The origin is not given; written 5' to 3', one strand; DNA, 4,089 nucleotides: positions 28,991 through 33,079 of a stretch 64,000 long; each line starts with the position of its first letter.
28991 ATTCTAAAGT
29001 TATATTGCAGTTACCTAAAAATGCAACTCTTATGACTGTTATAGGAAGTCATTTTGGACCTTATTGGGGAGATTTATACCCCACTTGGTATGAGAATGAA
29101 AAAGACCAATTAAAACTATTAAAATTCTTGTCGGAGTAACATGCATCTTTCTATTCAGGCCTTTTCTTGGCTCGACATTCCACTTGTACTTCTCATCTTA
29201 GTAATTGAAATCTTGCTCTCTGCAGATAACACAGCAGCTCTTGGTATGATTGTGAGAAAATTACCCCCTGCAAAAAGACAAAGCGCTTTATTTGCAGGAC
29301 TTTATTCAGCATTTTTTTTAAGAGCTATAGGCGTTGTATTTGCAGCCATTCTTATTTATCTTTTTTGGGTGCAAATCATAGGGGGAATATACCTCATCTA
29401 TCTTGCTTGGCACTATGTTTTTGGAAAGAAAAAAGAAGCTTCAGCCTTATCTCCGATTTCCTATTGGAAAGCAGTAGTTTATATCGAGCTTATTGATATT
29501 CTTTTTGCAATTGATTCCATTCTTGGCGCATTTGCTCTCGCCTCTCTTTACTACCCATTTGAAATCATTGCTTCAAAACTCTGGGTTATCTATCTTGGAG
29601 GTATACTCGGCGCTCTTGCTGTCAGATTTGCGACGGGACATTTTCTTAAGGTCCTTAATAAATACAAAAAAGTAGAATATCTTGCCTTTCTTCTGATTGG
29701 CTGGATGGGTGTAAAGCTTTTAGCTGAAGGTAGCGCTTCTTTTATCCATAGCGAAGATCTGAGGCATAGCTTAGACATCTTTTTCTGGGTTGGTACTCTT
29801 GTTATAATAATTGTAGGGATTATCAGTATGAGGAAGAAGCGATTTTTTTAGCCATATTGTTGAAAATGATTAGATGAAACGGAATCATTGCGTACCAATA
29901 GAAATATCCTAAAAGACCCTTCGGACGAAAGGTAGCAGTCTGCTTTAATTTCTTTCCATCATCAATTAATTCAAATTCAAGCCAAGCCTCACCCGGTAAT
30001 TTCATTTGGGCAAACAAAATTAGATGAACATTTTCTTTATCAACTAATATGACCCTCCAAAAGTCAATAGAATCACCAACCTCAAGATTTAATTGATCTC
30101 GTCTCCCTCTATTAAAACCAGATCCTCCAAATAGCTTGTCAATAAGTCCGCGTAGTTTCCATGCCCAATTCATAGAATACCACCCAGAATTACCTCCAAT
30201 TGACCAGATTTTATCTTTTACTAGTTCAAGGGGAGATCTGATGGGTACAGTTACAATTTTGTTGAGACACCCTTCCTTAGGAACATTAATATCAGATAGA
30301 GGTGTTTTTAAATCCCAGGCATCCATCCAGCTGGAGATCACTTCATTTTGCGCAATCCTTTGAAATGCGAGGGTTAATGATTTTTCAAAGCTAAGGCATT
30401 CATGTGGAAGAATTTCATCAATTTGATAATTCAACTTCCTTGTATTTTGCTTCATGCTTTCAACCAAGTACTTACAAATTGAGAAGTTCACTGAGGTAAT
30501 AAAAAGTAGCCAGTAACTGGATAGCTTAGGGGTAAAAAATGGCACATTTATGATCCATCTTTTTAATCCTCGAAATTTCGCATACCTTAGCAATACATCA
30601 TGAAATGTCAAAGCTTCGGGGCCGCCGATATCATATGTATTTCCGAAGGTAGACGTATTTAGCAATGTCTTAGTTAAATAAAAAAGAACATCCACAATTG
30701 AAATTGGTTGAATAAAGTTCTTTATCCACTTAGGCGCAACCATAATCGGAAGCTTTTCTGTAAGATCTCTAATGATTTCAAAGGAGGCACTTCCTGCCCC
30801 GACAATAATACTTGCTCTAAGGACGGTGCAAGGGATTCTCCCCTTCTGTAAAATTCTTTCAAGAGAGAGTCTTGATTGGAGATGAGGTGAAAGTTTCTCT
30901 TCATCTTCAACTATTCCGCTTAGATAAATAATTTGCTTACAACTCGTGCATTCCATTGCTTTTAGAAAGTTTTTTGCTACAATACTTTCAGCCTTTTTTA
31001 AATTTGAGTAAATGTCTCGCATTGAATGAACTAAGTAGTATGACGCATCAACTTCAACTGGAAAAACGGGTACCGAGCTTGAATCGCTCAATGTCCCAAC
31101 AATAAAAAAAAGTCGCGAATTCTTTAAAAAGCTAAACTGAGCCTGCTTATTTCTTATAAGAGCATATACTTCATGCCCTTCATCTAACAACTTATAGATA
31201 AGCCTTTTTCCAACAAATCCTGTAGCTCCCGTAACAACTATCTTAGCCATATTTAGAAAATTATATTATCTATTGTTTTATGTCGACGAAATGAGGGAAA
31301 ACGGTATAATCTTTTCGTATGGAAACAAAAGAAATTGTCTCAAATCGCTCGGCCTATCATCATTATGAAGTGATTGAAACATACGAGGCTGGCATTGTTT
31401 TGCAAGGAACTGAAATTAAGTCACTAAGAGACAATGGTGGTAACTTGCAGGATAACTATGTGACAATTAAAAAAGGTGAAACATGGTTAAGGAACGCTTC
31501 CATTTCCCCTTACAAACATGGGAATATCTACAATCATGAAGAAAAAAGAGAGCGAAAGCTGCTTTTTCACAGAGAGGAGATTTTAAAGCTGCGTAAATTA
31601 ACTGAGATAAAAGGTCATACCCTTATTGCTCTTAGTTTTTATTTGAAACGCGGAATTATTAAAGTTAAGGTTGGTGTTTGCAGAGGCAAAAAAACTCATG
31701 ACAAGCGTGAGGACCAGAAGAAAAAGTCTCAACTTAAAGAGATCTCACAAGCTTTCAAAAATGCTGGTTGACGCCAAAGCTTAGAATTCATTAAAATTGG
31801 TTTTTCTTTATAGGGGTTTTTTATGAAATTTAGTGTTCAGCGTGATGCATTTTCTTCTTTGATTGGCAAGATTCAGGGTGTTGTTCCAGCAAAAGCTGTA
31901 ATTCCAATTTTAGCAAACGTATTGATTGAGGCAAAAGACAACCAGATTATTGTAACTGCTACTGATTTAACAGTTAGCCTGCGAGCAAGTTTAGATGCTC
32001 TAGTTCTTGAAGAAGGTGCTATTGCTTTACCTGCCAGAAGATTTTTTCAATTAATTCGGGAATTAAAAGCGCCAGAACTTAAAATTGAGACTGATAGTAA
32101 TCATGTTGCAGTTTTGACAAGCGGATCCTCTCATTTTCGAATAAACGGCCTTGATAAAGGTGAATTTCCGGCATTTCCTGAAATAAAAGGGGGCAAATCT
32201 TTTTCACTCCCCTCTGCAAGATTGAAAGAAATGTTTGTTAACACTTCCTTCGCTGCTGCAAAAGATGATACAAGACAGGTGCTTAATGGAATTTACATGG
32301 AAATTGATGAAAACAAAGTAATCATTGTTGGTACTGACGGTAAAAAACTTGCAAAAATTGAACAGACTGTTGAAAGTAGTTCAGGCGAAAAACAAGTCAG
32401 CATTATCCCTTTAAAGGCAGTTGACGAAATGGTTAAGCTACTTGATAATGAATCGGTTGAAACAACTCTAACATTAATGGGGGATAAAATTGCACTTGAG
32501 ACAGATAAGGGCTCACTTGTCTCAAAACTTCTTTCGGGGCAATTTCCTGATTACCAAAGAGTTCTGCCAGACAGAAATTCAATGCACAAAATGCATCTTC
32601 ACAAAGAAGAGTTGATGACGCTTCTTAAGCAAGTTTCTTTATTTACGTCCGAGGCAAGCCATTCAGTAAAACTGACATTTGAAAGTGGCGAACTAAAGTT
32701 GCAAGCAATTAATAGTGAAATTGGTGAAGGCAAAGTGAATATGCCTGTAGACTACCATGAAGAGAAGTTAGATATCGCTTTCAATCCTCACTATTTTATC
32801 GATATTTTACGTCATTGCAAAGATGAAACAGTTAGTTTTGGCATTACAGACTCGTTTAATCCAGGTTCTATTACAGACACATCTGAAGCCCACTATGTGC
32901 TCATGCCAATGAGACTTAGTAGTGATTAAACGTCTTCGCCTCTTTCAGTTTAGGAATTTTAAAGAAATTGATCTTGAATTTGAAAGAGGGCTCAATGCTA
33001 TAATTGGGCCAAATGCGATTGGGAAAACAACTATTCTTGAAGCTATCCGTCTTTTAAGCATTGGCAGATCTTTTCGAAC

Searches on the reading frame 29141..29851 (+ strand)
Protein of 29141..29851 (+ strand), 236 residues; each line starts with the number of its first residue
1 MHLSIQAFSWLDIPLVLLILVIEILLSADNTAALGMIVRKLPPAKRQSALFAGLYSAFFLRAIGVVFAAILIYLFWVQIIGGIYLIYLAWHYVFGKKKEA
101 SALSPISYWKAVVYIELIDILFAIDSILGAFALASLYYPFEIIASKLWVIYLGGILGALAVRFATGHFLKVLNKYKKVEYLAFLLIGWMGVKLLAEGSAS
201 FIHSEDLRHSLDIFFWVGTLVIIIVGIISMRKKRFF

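Call 66: search_protein_families(library=pfam, proteins=[window:29141-29851:+], max_evalue=0.001)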
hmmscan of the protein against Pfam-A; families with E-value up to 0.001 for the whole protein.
window:29141-29851:+ (236 aa): 1 family
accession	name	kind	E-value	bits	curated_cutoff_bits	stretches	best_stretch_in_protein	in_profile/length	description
PF03741.22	TerC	-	9.1e-38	130.2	27.8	1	19-196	3-177/178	Integral membrane protein TerC family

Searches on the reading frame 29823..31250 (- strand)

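Call 66: search_protein_families(library=pfam, proteins=[window:29823-31250:-], max_evalue=0.001)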
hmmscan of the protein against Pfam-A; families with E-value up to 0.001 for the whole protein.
window:29823-31250:- (475 aa): 7 families
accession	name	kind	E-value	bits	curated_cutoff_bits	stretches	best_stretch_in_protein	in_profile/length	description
PF11066.14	DUF2867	-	3.5e-30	105.6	27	1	338-466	18-142/142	Protein of unknown function (DUF2867)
PF13460.12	NAD_binding_10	-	6.7e-11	42.8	27.2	1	8-135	1-122/184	NAD(P)H-binding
PF01370.27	Epimerase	-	8e-09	35.7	20.9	1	4-97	1-100/240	NAD dependent epimerase/dehydratase family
PF05368.20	NmrA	-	9e-09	35.8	27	1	3-149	4-153/298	NmrA-like family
PF07993.18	NAD_binding_4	-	4.5e-08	33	20.1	1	6-38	1-36/258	Male sterility protein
PF16363.11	GDP_Man_Dehyd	-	8.3e-05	22.6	27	1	6-59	2-66/332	GDP-mannose 4,6 dehydratase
PF01073.25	3Beta_HSD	-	0.00045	19.8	22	1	5-112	1-116/280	3-beta hydroxysteroid dehydrogenase/isomerase family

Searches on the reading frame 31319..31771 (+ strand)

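Call 66: search_protein_families(library=pfam, proteins=[window:31319-31771:+], max_evalue=0.001)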
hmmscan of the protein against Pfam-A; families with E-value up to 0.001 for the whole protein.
window:31319-31771:+ (150 aa): 1 family
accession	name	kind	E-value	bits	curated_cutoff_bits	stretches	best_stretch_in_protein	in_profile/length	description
PF01668.23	SmpB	-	1.2e-53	181.3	27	1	6-147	1-142/143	SmpB protein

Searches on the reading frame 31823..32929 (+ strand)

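Call 66: search_protein_families(library=pfam, proteins=[window:31823-32929:+], max_evalue=0.001)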
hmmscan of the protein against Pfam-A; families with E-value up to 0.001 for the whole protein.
window:31823-32929:+ (368 aa): 3 families
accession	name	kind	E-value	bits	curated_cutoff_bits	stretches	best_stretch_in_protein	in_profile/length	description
PF00712.24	DNA_pol3_beta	-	3.8e-40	137.2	24.4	2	1-118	1-119/120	DNA polymerase III beta subunit, N-terminal domain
PF02767.21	DNA_pol3_beta_2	-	1.3e-28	100.1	27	1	129-243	2-116/116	DNA polymerase III beta subunit, central domain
PF02768.20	DNA_pol3_beta_3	-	2.8e-21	76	27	1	246-364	2-121/121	DNA polymerase III beta subunit, C-terminal domain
